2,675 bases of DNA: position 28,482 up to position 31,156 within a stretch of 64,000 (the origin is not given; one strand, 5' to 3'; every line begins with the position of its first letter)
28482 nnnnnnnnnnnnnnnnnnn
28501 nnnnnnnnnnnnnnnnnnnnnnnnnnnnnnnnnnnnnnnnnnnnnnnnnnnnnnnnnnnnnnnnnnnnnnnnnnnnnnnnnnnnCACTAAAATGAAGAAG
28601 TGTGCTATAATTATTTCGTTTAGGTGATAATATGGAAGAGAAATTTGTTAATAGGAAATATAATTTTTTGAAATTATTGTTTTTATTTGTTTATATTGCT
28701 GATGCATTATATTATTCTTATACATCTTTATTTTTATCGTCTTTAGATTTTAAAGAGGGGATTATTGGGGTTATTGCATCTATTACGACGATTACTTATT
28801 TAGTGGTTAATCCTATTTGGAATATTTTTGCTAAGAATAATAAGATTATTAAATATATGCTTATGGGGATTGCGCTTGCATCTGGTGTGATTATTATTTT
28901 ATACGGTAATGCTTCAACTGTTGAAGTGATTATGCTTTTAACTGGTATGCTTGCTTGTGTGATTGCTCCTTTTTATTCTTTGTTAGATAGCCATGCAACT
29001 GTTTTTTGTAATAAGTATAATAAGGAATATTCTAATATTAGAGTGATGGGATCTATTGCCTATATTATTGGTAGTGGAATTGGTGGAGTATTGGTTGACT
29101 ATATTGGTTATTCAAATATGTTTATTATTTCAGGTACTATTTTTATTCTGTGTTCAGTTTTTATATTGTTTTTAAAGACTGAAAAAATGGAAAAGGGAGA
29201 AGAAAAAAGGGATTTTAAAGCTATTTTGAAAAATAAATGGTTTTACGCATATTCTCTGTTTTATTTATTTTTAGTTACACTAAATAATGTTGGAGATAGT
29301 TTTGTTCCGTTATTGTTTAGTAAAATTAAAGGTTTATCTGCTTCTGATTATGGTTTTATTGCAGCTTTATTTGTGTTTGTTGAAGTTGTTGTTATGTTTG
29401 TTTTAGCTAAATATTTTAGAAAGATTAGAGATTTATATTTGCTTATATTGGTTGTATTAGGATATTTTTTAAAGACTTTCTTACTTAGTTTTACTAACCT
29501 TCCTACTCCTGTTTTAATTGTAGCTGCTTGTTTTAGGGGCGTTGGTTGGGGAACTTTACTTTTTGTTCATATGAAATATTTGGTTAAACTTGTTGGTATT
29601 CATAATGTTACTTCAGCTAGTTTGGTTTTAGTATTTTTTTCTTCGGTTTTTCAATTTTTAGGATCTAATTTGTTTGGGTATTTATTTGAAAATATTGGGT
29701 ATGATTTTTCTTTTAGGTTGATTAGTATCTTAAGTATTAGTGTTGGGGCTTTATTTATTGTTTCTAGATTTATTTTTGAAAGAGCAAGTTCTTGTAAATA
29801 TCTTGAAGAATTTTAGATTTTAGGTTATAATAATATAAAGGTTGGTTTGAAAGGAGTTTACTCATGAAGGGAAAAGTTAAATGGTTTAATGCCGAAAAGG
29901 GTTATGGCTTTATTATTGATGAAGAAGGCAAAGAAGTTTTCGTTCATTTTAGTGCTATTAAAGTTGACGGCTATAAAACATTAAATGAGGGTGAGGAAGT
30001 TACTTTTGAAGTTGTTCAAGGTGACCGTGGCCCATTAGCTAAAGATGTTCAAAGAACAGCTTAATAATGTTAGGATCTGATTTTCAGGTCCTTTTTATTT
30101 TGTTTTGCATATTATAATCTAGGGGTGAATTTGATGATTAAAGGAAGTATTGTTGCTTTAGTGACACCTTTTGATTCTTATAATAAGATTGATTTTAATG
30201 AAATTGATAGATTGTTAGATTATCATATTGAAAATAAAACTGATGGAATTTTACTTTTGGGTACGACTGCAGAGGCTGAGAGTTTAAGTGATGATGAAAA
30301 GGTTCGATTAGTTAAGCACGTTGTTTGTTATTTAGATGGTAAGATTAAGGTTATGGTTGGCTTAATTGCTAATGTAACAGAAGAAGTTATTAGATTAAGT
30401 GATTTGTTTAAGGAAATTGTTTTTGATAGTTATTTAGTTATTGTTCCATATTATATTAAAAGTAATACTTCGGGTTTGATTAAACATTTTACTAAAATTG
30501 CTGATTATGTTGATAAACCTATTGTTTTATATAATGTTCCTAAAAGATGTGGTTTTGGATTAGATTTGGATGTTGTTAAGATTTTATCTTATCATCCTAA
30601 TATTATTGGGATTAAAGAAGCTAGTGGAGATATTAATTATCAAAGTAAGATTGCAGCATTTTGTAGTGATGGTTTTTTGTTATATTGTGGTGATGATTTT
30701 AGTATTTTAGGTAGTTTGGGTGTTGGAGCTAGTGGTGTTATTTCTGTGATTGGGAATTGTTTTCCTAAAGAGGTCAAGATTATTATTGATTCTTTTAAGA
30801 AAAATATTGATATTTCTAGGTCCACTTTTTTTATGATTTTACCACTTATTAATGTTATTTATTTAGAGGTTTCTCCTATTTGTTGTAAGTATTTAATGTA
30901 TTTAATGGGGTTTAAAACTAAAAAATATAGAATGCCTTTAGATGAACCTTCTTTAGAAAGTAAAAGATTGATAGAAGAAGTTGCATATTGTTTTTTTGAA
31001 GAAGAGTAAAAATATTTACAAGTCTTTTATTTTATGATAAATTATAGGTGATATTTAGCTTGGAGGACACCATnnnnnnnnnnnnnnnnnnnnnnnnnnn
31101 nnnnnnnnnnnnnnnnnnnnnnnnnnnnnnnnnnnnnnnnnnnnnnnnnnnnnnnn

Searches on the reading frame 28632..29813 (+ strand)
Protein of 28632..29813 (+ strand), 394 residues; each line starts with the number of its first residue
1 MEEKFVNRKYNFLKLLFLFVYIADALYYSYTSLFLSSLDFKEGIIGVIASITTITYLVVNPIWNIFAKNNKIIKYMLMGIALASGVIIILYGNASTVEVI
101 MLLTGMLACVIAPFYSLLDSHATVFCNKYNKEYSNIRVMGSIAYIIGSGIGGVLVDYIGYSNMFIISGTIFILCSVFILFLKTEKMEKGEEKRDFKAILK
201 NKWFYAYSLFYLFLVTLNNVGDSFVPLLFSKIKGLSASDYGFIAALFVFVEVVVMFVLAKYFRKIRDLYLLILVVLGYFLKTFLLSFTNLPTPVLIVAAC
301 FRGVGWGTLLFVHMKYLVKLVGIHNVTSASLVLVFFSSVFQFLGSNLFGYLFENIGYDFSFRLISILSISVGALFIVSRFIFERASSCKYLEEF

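Call 85: search_protein_families(library=pfam, proteins=[window:28632-29813:+], max_evalue=0.00001)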
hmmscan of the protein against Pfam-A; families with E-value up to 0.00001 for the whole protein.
window:28632-29813:+ (394 aa): 2 families
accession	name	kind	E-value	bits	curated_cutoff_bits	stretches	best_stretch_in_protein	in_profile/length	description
PF07690.21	MFS_1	-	1.2e-22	80.8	33.4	1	16-344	4-346/347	Major Facilitator Superfamily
PF12832.13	MFS_1_like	-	3.9e-20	72.7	25.2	1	13-362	4-372/373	MFS_1 like family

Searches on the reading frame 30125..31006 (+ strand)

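Call 85: search_protein_families(library=pfam, proteins=[window:30125-31006:+], max_evalue=0.00001)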
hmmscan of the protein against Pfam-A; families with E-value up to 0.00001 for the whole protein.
window:30125-31006:+ (294 aa): 1 family
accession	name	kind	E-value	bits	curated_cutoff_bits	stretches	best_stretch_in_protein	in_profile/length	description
PF00701.28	DHDPS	-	2.8e-68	230.2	22.1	1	5-281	2-280/289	Dihydrodipicolinate synthetase family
